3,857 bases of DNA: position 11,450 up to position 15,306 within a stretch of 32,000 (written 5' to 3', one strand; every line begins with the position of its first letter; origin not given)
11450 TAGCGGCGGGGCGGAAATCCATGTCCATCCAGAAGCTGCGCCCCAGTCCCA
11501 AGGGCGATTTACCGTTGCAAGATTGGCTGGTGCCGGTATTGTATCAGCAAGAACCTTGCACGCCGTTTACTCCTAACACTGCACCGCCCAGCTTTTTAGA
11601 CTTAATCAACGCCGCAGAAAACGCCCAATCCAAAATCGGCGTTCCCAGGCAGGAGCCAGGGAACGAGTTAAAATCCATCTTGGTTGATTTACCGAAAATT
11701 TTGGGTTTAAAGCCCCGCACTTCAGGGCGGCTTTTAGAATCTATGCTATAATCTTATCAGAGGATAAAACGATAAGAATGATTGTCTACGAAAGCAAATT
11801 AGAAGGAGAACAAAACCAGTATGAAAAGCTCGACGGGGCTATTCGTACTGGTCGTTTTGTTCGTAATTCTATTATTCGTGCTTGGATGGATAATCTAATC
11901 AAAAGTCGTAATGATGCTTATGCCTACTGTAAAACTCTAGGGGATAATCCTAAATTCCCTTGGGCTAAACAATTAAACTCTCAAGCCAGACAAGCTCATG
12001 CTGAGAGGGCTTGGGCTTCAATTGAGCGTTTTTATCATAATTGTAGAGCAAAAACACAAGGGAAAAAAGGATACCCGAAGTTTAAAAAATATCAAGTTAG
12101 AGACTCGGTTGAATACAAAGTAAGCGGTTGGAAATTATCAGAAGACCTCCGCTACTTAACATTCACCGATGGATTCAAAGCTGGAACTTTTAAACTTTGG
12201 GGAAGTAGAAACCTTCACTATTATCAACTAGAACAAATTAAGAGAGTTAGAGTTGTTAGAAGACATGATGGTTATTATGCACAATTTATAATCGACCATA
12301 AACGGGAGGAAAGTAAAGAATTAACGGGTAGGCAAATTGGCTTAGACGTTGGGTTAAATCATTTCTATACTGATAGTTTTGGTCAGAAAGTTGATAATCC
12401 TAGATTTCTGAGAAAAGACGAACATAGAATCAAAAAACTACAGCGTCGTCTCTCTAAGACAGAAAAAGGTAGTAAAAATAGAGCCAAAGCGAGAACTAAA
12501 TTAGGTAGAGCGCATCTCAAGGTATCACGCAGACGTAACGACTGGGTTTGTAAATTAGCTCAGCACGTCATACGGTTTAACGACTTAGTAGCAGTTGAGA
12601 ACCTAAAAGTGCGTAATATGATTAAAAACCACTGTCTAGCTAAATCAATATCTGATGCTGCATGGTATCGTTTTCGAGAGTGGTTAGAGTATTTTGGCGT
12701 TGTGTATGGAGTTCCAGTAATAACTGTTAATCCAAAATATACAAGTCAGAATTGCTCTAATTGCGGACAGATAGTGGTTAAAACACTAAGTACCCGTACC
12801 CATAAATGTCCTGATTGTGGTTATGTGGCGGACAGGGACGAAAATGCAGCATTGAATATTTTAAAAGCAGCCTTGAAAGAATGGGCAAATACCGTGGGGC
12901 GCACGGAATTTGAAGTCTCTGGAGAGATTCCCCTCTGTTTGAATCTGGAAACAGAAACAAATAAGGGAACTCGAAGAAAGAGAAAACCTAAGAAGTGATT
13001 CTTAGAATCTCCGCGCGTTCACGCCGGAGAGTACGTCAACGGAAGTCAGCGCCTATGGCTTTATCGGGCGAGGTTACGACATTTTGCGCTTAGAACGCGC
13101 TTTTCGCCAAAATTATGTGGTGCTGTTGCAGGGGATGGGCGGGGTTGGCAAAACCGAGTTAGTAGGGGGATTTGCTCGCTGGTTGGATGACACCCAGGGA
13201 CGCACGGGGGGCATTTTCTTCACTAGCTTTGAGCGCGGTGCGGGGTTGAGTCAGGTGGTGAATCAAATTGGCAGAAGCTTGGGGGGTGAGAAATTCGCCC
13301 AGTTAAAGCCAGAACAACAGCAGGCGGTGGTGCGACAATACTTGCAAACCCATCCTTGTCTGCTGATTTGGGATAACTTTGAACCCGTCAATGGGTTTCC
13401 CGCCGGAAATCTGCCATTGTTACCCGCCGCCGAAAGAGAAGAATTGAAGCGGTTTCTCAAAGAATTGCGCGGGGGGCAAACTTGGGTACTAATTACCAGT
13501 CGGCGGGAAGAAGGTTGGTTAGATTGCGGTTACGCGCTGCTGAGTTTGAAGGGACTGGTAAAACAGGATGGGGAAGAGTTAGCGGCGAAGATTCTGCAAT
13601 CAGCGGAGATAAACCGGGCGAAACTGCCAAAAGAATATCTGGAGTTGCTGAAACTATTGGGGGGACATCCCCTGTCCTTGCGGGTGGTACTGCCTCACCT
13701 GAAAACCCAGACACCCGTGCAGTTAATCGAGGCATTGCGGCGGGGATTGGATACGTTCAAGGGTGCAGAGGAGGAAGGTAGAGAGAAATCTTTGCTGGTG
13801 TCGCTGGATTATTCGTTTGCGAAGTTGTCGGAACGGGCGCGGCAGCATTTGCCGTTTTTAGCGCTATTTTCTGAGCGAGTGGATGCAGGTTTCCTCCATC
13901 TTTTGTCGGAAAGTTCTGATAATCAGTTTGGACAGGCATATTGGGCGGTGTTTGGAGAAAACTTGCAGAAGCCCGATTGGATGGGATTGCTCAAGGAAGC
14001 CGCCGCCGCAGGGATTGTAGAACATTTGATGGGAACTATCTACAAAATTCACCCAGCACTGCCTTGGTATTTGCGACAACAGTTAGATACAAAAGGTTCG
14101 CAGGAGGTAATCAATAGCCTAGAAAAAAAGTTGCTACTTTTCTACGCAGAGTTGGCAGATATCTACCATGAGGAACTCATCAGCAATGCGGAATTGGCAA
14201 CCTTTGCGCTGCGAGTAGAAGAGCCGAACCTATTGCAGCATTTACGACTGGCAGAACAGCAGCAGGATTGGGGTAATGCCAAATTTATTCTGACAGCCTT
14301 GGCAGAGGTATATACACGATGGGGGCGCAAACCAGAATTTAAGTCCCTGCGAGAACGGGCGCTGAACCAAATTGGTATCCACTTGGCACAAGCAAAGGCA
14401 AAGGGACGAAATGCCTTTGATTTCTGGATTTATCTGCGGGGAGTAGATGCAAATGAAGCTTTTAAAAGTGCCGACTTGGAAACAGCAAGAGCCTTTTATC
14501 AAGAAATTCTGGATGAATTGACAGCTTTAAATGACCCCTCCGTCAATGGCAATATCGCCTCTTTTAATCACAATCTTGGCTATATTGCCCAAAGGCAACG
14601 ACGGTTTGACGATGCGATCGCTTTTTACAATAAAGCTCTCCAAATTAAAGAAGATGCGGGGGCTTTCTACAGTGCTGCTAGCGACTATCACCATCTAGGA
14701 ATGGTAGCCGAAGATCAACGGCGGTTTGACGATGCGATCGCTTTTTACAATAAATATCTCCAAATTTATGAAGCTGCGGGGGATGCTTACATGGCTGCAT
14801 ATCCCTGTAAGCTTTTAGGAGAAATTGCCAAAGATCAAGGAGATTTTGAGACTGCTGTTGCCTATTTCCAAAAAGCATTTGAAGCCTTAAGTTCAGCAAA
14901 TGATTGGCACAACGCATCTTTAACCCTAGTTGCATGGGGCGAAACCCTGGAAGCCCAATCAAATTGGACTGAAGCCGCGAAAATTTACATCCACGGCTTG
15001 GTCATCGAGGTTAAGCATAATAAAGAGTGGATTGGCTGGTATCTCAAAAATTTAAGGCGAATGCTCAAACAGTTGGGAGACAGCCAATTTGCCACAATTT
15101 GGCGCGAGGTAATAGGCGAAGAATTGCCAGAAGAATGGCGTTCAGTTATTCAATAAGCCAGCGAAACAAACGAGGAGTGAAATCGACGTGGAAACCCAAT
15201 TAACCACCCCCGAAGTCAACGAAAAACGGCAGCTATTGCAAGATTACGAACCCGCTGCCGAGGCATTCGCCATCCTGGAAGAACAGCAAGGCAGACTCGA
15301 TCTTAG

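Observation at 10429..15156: Caspase-like CHAT / NB-ARC-type STAND NTPase / TPR gene broken twice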

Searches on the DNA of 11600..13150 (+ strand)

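Call 29: search_rna_families(source=window, start=11600, end=13150, threshold=evalue, max_evalue=1)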
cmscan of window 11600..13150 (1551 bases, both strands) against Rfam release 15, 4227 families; matches with E-value up to 1: 0.
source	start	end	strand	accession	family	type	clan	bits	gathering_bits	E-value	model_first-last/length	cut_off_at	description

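Call 30: search_dna_similar(query=window:11693-13039:+, collection=plasmids, mode=distant, max_rows=25)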
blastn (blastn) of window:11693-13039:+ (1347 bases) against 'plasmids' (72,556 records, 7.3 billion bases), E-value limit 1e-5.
Records with a match: 7; places in all: 9; records where one place covers at least 80% of the query: 0.
Best place of each record, by identity: 60-80% 7.
By first word of the organism name: Nostoc 4; Cyanobacterium 1; Anabaena 1; Microcystis 1.
By predicted mobility (MOB-suite, as given by PLSDB): conjugative 3; non-mobilizable 3; mobilizable 1.
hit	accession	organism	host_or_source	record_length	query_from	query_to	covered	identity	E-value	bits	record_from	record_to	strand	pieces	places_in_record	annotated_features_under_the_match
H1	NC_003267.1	Nostoc sp. PCC 7120 = FACHB-418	-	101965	284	1320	77%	63.9%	2e-29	138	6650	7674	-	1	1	RNA-guided endonuclease TnpB family protein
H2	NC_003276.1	Nostoc sp. PCC 7120 = FACHB-418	-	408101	284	1320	77%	63.9%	2e-29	138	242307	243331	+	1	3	RNA-guided endonuclease TnpB family protein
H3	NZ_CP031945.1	Nostoc sphaeroides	whole organism,water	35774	288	1074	58%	64.6%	2e-30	142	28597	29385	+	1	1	RNA-guided endonuclease TnpB family protein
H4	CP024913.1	Cyanobacterium sp. HL-69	cell culture,enrichment cultures from ...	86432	299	951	48%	65.0%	1e-25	125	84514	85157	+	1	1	tnp5-3: group IS1341 transposase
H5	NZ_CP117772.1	Nostoc sp. UHCC 0926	whole organism,lichen surface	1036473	253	708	34%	67.2%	2e-30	141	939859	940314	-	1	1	none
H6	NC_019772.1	Anabaena cylindrica PCC 7122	water, most likely pond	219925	749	1158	30%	65.0%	6e-11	77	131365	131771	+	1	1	RNA-guided endonuclease TnpB family protein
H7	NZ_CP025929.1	Microcystis aeruginosa NIES-2481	cell culture,freshwater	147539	644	1009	27%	67.7%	9e-22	113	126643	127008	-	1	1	RNA-guided endonuclease TnpB family protein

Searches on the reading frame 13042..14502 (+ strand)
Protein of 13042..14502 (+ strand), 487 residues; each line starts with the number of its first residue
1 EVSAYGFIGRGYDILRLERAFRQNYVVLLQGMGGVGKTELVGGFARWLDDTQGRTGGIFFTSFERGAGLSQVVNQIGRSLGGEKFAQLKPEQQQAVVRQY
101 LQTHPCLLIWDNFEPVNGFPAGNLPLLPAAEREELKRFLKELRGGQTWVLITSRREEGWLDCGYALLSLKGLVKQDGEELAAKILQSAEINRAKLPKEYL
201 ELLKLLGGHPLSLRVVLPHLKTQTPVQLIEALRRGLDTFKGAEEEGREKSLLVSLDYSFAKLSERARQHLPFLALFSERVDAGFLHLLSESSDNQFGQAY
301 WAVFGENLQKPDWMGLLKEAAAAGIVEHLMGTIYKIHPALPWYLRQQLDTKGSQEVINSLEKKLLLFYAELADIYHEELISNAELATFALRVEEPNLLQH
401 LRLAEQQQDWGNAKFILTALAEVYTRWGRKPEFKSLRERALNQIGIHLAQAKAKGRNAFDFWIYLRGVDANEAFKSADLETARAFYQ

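Call 49: search_solved_structures(query=A4, max_evalue=1)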
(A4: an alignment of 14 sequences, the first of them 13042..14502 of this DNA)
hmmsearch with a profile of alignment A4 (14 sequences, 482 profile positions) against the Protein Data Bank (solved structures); distinct sequences matched with E-value up to 1: 18.
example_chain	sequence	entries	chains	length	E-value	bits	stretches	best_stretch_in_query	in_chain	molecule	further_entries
6mfv_A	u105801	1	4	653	0.00084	21.7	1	154-227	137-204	tetratricopeptide repeat sensor PH0952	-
4d2q_A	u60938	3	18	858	0.11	14.7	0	16-57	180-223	CLPB | CHAPERONE PROTEIN CLPB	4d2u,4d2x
6og3_E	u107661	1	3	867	0.11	14.7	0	16-57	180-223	Hyperactive disaggregase ClpB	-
6oax_C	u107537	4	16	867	0.11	14.7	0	16-57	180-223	Hyperactive disaggregase ClpB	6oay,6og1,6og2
5l3s_A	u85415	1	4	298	0.11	14.6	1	35-121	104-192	Signal recognition particle 54 kDa protein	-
5l3v_A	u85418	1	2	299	0.11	14.6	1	35-121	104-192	Signal recognition particle 54 kDa protein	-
6rn2_A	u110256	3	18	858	0.12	14.6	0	16-57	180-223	Chaperone protein ClpB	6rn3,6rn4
6qs4_A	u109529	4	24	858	0.12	14.6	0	16-57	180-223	Chaperone protein ClpB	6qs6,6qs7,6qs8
5l3r_A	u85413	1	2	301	0.17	14.1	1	32-111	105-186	Signal recognition particle 54 kDa protein, chloroplastic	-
3kl4_A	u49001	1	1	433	0.21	13.8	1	35-120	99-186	Signal recognition 54 kDa protein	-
1qzw_A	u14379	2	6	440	0.21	13.8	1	35-120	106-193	Signal recognition 54 kDa protein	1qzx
6dju_A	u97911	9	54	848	0.3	13.3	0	16-55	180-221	Chaperone protein ClpB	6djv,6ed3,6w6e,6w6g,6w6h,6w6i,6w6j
1f48_A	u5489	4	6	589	0.31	13.2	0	33-60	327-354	ARSENITE-TRANSLOCATING ATPASE | ARSENICAL PUMP-DRIVING ATPASE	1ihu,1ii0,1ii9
2v3c_C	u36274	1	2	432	0.41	12.8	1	25-97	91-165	SIGNAL RECOGNITION 54 KDA PROTEIN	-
3ndb_B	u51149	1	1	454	0.44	12.7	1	25-97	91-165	Signal recognition 54 kDa protein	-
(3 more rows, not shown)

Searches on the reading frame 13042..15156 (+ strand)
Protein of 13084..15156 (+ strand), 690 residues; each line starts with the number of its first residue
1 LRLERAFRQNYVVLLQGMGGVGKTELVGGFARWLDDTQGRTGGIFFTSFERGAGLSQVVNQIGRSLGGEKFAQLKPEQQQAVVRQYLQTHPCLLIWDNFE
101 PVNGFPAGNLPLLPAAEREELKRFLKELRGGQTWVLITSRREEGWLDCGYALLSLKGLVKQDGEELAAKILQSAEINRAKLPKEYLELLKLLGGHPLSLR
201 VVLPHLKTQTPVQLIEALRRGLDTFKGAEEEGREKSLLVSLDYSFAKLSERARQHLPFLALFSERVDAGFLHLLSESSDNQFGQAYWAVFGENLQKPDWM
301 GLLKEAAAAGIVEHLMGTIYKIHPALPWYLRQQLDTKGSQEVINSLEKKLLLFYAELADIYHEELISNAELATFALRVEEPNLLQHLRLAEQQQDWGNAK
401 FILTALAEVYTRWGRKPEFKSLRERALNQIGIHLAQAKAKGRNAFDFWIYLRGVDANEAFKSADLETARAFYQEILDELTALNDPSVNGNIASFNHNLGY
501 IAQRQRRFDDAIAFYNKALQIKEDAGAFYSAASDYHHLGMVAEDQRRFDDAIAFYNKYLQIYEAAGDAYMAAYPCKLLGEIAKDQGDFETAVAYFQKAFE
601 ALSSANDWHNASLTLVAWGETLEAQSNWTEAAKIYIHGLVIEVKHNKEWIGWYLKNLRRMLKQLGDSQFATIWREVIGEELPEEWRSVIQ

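Call 3: search_protein_families(library=pfam, proteins=[window:13084-15156:+], max_evalue=0.01)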
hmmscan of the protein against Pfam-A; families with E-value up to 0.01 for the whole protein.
window:13084-15156:+ (690 aa): 20 families
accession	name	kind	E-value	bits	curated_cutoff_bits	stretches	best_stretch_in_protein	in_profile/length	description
PF13424.12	TPR_12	-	1.9e-19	70.1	30.1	2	491-564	2-77/77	Tetratricopeptide repeat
PF07719.23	TPR_2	-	1.6e-14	53.2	27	2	495-524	4-33/34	Tetratricopeptide repeat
PF00515.34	TPR_1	-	1.5e-13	50.3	27.8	3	497-523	6-32/34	Tetratricopeptide repeat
PF13181.12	TPR_8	-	8.4e-13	47.8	25.7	1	493-524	2-33/34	Tetratricopeptide repeat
PF13176.12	TPR_7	-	1.6e-08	34.4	27.9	0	496-525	3-32/36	Tetratricopeptide repeat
PF13432.12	TPR_16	-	1.5e-07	32.2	32.7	0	538-563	37-62/65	Tetratricopeptide repeat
PF13374.12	TPR_10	-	2.5e-07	30.9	27.5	0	496-523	6-33/42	Tetratricopeptide repeat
PF13428.12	TPR_14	-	2e-06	28.4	23.5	0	535-571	4-40/44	Tetratricopeptide repeat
PF17874.7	TPR_MalT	-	5.6e-06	26.3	45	1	541-642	10-110/336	MalT-like TPR region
PF14938.12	SNAP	-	2.2e-05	24.5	25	1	505-635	48-178/282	Soluble NSF attachment protein, SNAP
PF00931.28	NB-ARC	-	3.1e-05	23.8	23.5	1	12-97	20-107/248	NB-ARC domain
PF13401.12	AAA_22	-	0.00022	22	27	1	10-109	5-97/130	AAA domain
PF20703.3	nSTAND1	-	0.00031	20.9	27.1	0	332-398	304-373/379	Novel STAND NTPase 1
PF13191.12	AAA_16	-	0.00056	20.9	32.6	1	3-128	16-127/167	AAA ATPase domain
PF13174.12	TPR_6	-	0.00072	20.5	26.3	0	578-597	6-25/33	Tetratricopeptide repeat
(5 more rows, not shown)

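Call 25: search_protein_families(library=padloc, proteins=[window:13084-15156:+], max_evalue=0.01)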
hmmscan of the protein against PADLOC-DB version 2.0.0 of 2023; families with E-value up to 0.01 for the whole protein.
window:13084-15156:+ (690 aa): 1 family
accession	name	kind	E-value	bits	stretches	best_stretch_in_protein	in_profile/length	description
PDLC01169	TPR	-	4.6e-11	40.6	1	533-633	110-209/252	TPR repeats containing protein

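Call 70: predict_structure(alignment_id=A9)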
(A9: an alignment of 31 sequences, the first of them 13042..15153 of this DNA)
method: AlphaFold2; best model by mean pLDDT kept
length: 704 residues; sequences in the alignment: 31
mean_pLDDT: 79.6   pTM: 0.70
mean pLDDT of the five models: 79.6, 79.2, 75.3, 74.6, 73.3
residues with pLDDT >= 90: 249; 70-90: 276; 50-70: 128; < 50: 51
segments of 3 or more residues with pLDDT < 50: 1-12, 32-36, 115-123, 166-181, 242-246
pLDDT, mean of each block of 10 residues (from residue 1): 37 61 72 47 64 67 64 79 77 86 82 50 57 80 80 65 51 46 52 61 59 69 77 72 49 81 92 81 84 83 91 92 80 74 78 84 87 73 59 75 86 90 75 80 90 93 94 89 95 91 94 95 97 90 90 94 95 95 96 93 96 96 93 95 96 90 89 93 93 87 86
secondary structure, 60 per line:
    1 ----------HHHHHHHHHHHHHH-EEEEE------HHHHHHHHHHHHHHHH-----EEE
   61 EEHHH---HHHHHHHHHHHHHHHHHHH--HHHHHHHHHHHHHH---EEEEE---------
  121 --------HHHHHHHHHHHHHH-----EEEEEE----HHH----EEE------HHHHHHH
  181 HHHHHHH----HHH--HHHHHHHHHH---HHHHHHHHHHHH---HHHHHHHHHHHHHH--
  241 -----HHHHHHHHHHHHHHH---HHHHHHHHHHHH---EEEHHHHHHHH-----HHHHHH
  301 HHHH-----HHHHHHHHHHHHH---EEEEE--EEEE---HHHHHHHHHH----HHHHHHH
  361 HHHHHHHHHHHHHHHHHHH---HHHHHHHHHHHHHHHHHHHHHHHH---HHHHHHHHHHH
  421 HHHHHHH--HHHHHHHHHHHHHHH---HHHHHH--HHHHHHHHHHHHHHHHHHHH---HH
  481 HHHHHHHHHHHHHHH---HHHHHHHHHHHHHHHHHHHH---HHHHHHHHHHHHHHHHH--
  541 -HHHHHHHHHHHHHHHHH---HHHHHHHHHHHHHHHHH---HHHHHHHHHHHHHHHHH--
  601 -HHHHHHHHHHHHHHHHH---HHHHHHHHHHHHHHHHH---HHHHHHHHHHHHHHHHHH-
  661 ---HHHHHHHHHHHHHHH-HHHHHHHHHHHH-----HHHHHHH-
elements in order (helices of 4 or more, strands of 3 or more residues): H11-24 E26-30 H37-52 E58-62 H69-87 H90-103 E107-111 H129-142 E148-153 E165-167 H174-187 H197-206 H210-221 H225-238 H246-260 H264-275 E279-281 H282-289 H295-304 H310-322 E326-330 E333-336 H340-349 H354-379 H383-406 H410-427 H430-444 H448-453 H456-475 H479-495 H499-518 H522-538 H542-558 H562-578 H582-598 H602-618 H622-638 H642-659 H664-678 H680-691 H697-703

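Call 73: fold_search(model_id=the predicted structure, library=pdb)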
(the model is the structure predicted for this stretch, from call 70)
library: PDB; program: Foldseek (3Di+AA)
matches with E <= 10: 1575; with E <= 0.001: 238
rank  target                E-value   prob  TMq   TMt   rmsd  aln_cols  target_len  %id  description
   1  6mfv_A                2.1e-13  1.00  0.32  0.35  19.2       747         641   15  Crystal structure of the Signal Transduction ATPase with Numerous Domains (STAND) protein with a tetratricopeptide rep (released 2019-02-20)
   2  3sf4_A                8.9e-08  1.00  0.37  0.69   7.1       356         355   20  Crystal structure of the complex between the conserved cell polarity proteins Inscuteable and LGN (released 2011-11-23)
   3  3sfz                  1.8e-07  1.00  0.30  0.20   7.8       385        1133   17  Crystal structure of full-length murine Apaf-1 (released 2011-08-24)
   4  5a7d_G                3.4e-07  1.00  0.34  0.64   8.2       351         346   16  Tetrameric assembly of LGN with Inscuteable (released 2016-08-03)
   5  6hc2_C                4.7e-07  1.00  0.38  0.68   7.4       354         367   19  Crystal structure of NuMA/LGN hetero-hexamers (released 2019-05-29)
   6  3sf4_B                4.9e-07  1.00  0.37  0.71   7.6       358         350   20  Crystal structure of the complex between the conserved cell polarity proteins Inscuteable and LGN (released 2011-11-23)
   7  1z6t_B                4.9e-07  1.00  0.33  0.38  11.1       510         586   14  Structure of the apoptotic protease-activating factor 1 bound to ADP (released 2005-04-19)
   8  1z6t_A                5.3e-07  1.00  0.34  0.39  10.9       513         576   14  Structure of the apoptotic protease-activating factor 1 bound to ADP (released 2005-04-19)
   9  4a1s_B                6.0e-07  1.00  0.34  0.65   7.6       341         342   15  Crystallographic structure of the Pins:Insc complex (released 2012-03-28)
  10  5a7d_H                6.0e-07  1.00  0.35  0.66   7.4       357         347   16  Tetrameric assembly of LGN with Inscuteable (released 2016-08-03)
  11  5a7d_F                6.5e-07  1.00  0.34  0.65   8.2       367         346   18  Tetrameric assembly of LGN with Inscuteable (released 2016-08-03)
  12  6hc2_E                6.8e-07  1.00  0.37  0.68   7.6       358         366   19  Crystal structure of NuMA/LGN hetero-hexamers (released 2019-05-29)
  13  5a7d_D                6.8e-07  1.00  0.37  0.70   6.6       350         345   18  Tetrameric assembly of LGN with Inscuteable (released 2016-08-03)
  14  4a1s_A                7.0e-07  1.00  0.35  0.65   7.9       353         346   14  Crystallographic structure of the Pins:Insc complex (released 2012-03-28)
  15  9ria_B                7.3e-07  1.00  0.24  0.21  14.1       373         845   15  Cryo-EM structure of tomato NRC3-AVRcap1b complex (released 2025-07-23)
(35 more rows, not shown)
